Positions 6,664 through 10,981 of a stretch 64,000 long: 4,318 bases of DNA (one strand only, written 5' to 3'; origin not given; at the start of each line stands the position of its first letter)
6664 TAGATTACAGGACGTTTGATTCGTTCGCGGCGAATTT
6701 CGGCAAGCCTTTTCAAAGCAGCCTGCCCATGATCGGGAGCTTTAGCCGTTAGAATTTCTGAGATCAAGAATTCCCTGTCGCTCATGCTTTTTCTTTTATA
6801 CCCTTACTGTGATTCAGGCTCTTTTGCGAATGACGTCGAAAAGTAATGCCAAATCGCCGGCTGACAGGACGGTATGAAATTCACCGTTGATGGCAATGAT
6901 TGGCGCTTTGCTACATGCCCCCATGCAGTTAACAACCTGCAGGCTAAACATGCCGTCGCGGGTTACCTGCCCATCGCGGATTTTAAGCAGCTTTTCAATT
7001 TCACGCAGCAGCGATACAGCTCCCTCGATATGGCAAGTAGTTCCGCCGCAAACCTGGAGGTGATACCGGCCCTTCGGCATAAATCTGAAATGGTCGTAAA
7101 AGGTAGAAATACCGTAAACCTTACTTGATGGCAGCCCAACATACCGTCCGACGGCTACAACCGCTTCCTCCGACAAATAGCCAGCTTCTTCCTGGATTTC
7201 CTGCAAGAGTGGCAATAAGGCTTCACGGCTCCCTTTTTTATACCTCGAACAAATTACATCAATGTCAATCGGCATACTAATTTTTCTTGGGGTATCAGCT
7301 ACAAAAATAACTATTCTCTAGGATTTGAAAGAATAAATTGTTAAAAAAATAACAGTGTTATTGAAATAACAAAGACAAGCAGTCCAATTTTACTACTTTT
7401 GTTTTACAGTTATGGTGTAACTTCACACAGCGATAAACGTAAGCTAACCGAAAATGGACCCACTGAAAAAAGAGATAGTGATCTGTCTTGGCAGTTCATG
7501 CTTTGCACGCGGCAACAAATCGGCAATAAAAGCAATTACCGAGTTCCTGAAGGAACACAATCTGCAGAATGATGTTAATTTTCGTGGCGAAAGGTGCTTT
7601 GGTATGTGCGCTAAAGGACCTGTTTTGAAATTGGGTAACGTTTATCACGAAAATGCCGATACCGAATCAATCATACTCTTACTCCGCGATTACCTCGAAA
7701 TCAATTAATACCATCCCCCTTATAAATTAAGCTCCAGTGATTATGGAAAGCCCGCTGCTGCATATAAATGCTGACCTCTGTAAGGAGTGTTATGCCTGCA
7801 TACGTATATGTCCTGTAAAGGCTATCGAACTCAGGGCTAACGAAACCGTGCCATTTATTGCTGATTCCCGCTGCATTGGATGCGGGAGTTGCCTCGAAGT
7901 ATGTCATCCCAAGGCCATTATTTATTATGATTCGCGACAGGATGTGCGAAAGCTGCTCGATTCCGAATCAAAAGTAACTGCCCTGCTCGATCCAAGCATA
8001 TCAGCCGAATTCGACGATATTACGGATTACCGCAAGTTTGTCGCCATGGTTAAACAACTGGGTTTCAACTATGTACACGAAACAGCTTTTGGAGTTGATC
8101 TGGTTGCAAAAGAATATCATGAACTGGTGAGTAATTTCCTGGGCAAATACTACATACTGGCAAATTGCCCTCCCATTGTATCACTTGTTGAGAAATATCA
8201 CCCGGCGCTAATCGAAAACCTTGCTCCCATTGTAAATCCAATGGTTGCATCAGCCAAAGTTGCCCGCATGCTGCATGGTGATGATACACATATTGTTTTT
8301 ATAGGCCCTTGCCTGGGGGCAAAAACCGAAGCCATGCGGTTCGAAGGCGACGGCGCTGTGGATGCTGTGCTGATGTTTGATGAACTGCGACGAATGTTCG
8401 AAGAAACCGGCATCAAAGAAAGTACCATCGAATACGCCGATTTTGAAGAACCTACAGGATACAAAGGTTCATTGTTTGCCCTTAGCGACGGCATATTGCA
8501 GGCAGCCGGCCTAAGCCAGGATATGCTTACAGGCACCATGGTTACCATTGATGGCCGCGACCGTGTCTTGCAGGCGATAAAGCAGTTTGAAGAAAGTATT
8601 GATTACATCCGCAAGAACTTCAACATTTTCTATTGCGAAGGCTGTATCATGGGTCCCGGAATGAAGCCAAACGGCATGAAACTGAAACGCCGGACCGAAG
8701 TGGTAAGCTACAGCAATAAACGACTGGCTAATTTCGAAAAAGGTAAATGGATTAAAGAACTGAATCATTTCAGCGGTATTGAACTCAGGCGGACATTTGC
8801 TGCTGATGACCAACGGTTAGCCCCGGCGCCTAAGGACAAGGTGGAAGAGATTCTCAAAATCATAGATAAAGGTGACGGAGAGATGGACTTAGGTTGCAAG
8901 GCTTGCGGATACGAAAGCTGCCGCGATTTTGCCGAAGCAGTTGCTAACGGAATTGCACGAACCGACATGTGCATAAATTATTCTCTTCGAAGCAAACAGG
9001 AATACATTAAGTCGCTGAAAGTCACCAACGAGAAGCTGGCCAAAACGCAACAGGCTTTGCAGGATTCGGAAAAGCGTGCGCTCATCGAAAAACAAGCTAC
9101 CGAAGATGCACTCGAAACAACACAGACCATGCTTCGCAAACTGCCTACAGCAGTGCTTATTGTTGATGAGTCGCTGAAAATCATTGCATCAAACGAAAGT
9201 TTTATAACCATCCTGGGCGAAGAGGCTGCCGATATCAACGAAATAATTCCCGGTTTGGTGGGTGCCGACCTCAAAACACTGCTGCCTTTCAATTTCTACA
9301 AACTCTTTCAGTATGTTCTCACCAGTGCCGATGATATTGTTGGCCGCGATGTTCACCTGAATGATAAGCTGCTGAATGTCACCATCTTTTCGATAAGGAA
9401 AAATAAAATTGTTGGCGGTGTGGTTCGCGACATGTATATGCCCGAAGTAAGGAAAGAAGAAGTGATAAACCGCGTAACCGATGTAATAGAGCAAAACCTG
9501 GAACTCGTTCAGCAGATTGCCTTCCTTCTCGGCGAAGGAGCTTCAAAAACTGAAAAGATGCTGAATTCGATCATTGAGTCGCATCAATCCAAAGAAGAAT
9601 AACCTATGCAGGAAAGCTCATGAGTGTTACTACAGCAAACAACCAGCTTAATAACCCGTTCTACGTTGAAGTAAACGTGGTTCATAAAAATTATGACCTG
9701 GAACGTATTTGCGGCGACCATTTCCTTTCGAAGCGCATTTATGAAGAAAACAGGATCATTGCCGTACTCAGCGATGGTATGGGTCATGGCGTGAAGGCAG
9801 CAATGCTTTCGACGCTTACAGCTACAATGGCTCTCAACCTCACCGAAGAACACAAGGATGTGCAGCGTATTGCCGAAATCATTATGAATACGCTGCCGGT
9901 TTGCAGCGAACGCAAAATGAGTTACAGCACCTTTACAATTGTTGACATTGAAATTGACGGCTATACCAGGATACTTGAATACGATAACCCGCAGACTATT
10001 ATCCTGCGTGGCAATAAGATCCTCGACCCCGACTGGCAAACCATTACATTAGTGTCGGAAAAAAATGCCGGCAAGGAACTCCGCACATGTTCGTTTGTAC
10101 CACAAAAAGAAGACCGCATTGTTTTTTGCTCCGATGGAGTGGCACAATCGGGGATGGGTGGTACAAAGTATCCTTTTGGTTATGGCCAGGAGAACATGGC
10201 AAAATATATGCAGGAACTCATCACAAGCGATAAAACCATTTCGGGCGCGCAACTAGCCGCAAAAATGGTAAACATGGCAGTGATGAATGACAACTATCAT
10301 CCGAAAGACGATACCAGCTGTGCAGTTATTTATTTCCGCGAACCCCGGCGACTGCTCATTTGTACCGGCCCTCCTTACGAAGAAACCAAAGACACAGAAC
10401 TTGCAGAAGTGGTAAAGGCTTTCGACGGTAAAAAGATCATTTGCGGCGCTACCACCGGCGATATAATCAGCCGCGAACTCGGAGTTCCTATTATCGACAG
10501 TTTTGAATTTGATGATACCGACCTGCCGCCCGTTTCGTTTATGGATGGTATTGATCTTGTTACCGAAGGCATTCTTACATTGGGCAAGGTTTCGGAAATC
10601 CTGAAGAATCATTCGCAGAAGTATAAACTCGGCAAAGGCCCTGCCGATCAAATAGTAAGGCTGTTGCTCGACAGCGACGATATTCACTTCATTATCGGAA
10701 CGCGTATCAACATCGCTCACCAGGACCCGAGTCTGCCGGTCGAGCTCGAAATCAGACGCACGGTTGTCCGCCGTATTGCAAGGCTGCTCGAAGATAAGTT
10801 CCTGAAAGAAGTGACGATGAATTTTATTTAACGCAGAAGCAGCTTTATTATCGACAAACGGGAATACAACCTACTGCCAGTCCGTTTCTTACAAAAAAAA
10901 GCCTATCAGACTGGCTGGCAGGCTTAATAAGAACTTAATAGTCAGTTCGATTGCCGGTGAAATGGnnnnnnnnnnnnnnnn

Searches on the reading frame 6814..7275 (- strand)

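Call 3: search_protein_families(library=pfam, proteins=[window:6814-7275:-])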
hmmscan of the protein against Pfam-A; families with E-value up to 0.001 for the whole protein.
window:6814-7275:- (153 aa): 1 family
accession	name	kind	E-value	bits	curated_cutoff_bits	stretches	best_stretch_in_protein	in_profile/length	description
PF01257.25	2Fe-2S_thioredx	-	3.6e-44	150.6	24.8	1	6-143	2-138/145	Thioredoxin-like [2Fe-2S] ferredoxin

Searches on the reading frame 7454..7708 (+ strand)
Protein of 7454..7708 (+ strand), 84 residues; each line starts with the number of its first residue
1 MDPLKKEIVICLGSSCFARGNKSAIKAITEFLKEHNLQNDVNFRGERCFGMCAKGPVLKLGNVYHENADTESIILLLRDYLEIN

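Call 3: search_protein_families(library=pfam, proteins=[window:7454-7708:+])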
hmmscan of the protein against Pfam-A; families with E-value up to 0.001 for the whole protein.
window:7454-7708:+ (84 aa): 1 family
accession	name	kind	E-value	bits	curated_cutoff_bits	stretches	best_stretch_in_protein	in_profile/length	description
PF01257.25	2Fe-2S_thioredx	-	1.3e-09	38.5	24.8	1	5-80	65-144/145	Thioredoxin-like [2Fe-2S] ferredoxin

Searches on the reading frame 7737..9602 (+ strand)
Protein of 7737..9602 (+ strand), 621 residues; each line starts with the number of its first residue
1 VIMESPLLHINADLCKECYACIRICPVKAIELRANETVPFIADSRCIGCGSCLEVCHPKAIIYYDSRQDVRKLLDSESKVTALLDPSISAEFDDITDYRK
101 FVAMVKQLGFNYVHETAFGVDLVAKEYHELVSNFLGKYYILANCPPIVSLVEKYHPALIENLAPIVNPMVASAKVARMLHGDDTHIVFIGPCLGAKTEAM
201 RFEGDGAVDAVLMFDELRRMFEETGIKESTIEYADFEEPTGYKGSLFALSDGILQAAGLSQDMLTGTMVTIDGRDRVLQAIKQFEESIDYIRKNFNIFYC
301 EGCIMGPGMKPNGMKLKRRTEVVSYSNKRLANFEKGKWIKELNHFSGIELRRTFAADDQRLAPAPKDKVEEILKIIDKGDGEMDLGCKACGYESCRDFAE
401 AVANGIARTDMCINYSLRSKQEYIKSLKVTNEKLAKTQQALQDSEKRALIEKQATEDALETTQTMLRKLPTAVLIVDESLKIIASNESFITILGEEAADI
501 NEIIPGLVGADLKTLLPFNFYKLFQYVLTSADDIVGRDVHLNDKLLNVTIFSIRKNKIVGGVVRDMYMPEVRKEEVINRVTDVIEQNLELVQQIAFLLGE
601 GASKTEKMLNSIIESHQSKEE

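Call 3: search_protein_families(library=pfam, proteins=[window:7737-9602:+])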
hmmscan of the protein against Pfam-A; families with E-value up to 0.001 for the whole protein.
window:7737-9602:+ (621 aa): 12 families
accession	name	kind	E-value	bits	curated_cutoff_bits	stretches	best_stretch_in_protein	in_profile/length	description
PF02906.19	Fe_hyd_lg_C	-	4.3e-35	122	22.1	1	79-307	2-245/245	Iron only hydrogenase large subunit, C-terminal domain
PF13237.11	Fer4_10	-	4.8e-09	36.5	25.5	1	10-56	4-52/53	4Fe-4S dicluster domain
PF04060.18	FeS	-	9.3e-09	35.3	23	1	387-413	6-32/33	Putative Fe-S cluster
PF00037.32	Fer4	-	2.2e-07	30.9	21.1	1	9-31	2-24/24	4Fe-4S binding domain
PF12838.12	Fer4_7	-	3.9e-07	30.9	27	1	15-59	2-51/52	4Fe-4S dicluster domain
PF14697.11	Fer4_21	-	7.5e-07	29.6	35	1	9-57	2-52/59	4Fe-4S dicluster domain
PF12837.12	Fer4_6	-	2.4e-06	27.6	25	1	9-30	3-24/24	4Fe-4S binding domain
PF13187.11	Fer4_9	-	2.6e-06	27.8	27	1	15-61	2-52/52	4Fe-4S dicluster domain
PF12797.12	Fer4_2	-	5.7e-06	26.4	24.5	1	38-57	2-21/22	4Fe-4S binding domain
PF25160.1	LdpA_Fe-S-bd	-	9.7e-06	25.7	27.6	1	20-61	8-43/49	LdpA Fe-S cluster-binding domain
PF13484.11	Fer4_16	-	0.00023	22.3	30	0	15-33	2-20/66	4Fe-4S double cluster binding domain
PF13183.11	Fer4_8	-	0.00039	21.3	27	0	44-58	3-17/68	4Fe-4S dicluster domain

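Call 29: search_protein_families(library=ncbifam, proteins=[window:7737-9602:+])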
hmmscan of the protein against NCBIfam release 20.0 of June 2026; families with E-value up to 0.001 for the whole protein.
window:7737-9602:+ (621 aa): 59 families (the best 25 are shown)
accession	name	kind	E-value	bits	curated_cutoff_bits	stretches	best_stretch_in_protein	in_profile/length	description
TIGR04105.1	FeFe_hydrog_B1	subfamily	2.1e-48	165.1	450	1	20-309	165-458/462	monomeric [FeFe] hydrogenase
TIGR02512.1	FeFe_hydrog_A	subfamily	2.5e-24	85.9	405.95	1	9-257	3-289/375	[FeFe] hydrogenase, group A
NF040763.1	FeFe_hydrog_A6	exception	5.4e-24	84.5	765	1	14-257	146-427/571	NADH-dependent [FeFe] hydrogenase, group A6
NF040762.1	Hydr_FeFe_Clost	exception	7.2e-16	57.9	900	1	37-301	180-471/572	ferredoxin hydrogenase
TIGR01944.1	rnfB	subfamily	1.8e-13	50.4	68.7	2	8-72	108-171/190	RnfABCDGE type electron transport complex subunit B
TIGR02700.1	flavo_MJ0208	hypoth_equivalog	2.8e-10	39.9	251.35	1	9-72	144-206/234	dihydromethanopterin reductase (acceptor)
NF003475.0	PRK05113.1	equivalog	5.3e-10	39.5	203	1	9-66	109-165/190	electron transport complex subunit RsxB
NF006446.0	PRK08764.1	equivalog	4.5e-09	36.3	220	1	386-441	20-75/139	Rnf electron transport complex subunit RnfB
NF005503.0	PRK07118.1-2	equivalog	8.9e-09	35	252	0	1-34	155-188/292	RnfABCDGE type electron transport complex subunit B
NF005505.0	PRK07118.1-4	equivalog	2.1e-08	34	378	1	16-73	144-200/265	Fe-S cluster domain-containing protein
NF038196.1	ferrodoxin_EFR1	subfamily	3.5e-08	33.8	75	1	9-68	181-236/242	EFR1 family ferrodoxin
NF004541.0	PRK05888.2-2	equivalog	3.8e-08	33.4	217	1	9-106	57-152/168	NADH-quinone oxidoreductase subunit NuoI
TIGR02163.1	napH_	subfamily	1.2e-07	31.6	213.05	1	10-62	195-252/255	NapH/MauN family ferredoxin-type protein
NF041836.1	rnfB_Methano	equivalog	1.2e-07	31.5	445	1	15-61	218-262/265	Rnf electron transport complex subunit RnfB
NF007013.0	PRK09477.1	equivalog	1.4e-07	30.9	234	1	11-63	222-276/286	quinol dehydrogenase ferredoxin subunit NapH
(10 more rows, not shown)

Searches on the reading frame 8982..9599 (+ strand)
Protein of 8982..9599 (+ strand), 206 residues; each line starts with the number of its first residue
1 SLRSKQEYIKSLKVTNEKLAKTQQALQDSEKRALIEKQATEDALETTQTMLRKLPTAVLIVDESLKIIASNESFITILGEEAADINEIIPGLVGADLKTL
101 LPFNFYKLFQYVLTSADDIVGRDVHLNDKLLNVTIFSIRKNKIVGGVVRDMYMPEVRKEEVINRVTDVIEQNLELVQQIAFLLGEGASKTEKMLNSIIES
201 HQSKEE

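Call 28: search_protein_families(library=pfam, max_evalue=1, proteins=[window:8982-9599:+])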
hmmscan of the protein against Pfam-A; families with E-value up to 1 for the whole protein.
seq(206 aa): 3 families
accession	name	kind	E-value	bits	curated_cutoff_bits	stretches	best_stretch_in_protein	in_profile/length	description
PF13426.13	PAS_9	-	0.0029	18.3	27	1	55-104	1-44/103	PAS domain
PF13188.13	PAS_8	-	0.0049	17.2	21.8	1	48-92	4-50/65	PAS domain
PF00989.32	PAS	-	0.025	15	22.6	1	48-82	4-38/113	PAS fold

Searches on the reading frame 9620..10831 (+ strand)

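Call 3: search_protein_families(library=pfam, proteins=[window:9620-10831:+])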
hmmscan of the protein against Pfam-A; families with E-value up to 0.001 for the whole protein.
window:9620-10831:+ (403 aa): 1 family
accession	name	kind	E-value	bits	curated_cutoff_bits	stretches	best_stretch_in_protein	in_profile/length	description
PF07228.17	SpoIIE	-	3.4e-12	47.1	25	1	43-237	2-189/192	Stage II sporulation protein E (SpoIIE)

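Call 29: search_protein_families(library=ncbifam, proteins=[window:9620-10831:+])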
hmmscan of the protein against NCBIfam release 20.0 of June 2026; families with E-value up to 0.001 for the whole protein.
window:9620-10831:+ (403 aa): 1 family
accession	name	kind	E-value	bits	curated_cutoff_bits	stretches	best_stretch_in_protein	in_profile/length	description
TIGR02865.1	spore_II_E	equivalog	1.2e-08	33.6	490.8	1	13-235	549-759/764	stage II sporulation protein E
